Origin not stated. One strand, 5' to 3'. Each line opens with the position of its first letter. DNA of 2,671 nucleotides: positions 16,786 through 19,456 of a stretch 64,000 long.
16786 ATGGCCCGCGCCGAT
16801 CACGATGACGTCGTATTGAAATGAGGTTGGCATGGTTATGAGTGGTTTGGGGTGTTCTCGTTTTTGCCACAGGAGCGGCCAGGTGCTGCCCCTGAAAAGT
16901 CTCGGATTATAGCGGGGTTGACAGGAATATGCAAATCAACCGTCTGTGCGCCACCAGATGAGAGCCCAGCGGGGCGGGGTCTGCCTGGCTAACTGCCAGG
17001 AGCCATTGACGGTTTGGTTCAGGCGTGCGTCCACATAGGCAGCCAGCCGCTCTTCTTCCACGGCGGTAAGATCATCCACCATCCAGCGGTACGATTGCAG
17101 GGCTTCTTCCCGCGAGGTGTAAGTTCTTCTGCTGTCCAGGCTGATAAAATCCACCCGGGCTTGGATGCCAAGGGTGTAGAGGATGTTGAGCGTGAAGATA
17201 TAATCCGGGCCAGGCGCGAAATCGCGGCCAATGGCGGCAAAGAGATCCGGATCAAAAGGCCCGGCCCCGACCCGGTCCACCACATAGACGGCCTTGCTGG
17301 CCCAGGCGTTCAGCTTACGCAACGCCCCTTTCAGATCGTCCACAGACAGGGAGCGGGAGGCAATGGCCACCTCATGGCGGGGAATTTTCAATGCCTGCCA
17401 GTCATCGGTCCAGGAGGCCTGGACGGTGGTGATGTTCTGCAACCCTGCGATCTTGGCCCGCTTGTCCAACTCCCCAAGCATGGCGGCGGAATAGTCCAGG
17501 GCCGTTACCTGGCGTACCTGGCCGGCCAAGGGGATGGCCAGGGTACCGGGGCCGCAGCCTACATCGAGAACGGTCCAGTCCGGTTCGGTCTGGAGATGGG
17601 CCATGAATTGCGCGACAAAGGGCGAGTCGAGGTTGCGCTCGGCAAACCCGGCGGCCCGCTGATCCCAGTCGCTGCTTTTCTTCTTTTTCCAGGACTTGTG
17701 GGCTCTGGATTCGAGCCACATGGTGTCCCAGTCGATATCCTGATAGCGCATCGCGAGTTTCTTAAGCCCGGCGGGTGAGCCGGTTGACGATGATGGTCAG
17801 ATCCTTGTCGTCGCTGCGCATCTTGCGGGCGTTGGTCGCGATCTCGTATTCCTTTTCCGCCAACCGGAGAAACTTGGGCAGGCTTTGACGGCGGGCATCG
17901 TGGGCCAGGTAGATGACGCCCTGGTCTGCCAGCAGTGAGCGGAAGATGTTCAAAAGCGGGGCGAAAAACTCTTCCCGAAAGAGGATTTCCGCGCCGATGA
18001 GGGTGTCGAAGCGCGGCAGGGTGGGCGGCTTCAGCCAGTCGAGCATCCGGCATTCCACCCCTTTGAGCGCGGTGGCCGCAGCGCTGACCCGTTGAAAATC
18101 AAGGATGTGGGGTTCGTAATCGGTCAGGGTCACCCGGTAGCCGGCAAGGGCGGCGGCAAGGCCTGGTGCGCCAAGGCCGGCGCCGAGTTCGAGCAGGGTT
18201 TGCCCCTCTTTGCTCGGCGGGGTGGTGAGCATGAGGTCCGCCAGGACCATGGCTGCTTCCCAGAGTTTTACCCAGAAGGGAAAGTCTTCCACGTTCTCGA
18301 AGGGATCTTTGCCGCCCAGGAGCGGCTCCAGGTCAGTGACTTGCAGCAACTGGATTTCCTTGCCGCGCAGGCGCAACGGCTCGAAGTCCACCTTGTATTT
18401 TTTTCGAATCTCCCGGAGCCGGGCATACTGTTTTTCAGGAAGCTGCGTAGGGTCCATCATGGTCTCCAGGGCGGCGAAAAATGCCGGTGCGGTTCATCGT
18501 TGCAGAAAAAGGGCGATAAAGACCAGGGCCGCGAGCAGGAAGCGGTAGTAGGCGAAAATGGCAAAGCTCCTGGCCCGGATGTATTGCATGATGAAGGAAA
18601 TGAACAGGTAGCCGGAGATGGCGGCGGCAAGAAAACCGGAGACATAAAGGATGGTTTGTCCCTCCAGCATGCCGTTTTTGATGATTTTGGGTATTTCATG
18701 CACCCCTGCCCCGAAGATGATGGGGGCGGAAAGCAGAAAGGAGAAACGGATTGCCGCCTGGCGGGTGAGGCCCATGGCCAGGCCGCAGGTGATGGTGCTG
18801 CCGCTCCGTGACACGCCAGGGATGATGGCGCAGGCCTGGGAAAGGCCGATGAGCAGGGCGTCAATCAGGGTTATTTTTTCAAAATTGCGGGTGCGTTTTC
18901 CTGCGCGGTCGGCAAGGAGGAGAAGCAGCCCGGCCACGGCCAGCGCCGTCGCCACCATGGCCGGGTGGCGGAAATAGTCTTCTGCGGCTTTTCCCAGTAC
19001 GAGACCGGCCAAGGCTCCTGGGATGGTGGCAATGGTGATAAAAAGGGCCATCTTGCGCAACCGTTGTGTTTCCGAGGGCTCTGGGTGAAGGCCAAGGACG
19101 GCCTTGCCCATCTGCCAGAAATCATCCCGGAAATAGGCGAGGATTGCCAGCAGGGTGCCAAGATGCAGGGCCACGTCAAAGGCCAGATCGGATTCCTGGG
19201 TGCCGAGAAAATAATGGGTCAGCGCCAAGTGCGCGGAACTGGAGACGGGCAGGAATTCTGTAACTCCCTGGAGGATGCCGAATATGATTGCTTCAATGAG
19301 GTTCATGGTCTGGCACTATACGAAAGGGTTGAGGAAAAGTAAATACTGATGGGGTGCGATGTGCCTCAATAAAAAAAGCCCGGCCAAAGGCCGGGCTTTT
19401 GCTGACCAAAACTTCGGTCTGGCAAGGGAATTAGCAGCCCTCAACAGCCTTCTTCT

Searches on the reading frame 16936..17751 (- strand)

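Call 43: search_protein_families(library=pfam, proteins=[window:16936-17751:-], max_evalue=0.00001)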
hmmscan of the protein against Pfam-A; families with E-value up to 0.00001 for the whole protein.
window:16936-17751:- (271 aa): 5 families
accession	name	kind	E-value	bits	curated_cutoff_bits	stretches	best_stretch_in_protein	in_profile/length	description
PF13649.12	Methyltransf_25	-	1.4e-11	45.4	27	1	61-146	1-88/97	Methyltransferase domain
PF13847.12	Methyltransf_31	-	5.6e-08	33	27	1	58-116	4-65/145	Methyltransferase domain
PF08242.18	Methyltransf_12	-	3.5e-07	31.3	30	1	62-149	1-90/98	Methyltransferase domain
PF08241.18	Methyltransf_11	-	1.1e-06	29.6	21.2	1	62-115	1-52/95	Methyltransferase domain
PF13489.12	Methyltransf_23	-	1.7e-06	28.3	27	1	55-157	20-114/164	Methyltransferase domain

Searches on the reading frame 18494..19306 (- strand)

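Call 43: search_protein_families(library=pfam, proteins=[window:18494-19306:-], max_evalue=0.00001)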
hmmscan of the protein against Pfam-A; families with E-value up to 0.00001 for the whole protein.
window:18494-19306:- (270 aa): 1 family
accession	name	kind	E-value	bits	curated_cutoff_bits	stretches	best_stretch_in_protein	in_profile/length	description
PF02673.24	BacA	-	2.2e-80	270.5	33.4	1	6-260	1-256/257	Bacitracin resistance protein BacA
